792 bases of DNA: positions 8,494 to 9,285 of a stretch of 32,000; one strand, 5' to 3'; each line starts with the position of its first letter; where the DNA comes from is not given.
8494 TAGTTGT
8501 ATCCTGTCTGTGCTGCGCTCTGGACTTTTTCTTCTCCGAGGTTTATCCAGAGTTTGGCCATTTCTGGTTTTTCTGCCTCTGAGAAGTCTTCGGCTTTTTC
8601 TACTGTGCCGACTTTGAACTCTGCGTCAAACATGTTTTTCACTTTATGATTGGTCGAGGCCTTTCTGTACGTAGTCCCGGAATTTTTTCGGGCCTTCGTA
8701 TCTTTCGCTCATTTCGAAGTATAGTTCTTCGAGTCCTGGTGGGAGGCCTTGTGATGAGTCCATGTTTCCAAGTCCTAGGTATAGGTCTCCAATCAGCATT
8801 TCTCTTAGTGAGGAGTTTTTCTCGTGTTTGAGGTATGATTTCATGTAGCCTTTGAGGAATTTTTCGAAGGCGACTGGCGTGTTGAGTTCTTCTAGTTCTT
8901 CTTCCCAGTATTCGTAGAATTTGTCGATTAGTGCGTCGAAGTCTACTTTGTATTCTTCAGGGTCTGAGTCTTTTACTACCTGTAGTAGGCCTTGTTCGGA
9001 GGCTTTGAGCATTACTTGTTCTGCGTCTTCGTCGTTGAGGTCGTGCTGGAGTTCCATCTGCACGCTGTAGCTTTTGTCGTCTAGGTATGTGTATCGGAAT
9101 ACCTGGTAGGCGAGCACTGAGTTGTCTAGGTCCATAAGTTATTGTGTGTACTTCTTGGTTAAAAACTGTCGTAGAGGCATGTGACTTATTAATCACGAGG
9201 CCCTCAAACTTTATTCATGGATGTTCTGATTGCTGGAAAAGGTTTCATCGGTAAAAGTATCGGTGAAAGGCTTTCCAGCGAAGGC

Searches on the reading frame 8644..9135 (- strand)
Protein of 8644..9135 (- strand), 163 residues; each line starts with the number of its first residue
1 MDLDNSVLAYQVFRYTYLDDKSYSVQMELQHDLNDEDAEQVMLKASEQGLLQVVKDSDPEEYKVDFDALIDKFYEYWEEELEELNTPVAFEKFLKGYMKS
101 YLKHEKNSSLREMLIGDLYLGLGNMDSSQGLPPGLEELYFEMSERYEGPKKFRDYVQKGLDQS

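Call 5: search_protein_families(library=pfam, proteins=[window:8644-9135:-])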
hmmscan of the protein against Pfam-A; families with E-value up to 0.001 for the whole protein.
window:8644-9135:- (163 aa): 0 families

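Call 47: search_protein_families(library=ncbifam, proteins=[window:8644-9135:-], max_evalue=0.01)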
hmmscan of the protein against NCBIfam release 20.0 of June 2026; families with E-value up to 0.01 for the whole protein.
window:8644-9135:- (163 aa): 1 family
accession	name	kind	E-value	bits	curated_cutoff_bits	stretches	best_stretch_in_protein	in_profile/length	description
TIGR03019.1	pepcterm_femAB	equivalog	0.002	17.3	260.35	1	27-102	119-192/330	FemAB family XrtA/PEP-CTERM system-associated protein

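Call 48: search_protein_families(library=pfam, proteins=[window:8644-9135:-], max_evalue=1)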
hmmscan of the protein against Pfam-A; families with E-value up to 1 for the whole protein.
window:8644-9135:- (163 aa): 2 families
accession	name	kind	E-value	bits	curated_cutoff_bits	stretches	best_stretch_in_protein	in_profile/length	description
PF08283.16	Gemini_AL1_M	-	0.0061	17.1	24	1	32-88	4-60/107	Geminivirus rep protein central domain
PF04269.17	DUF440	-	0.032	15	27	1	20-77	9-67/101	Protein of unknown function, DUF440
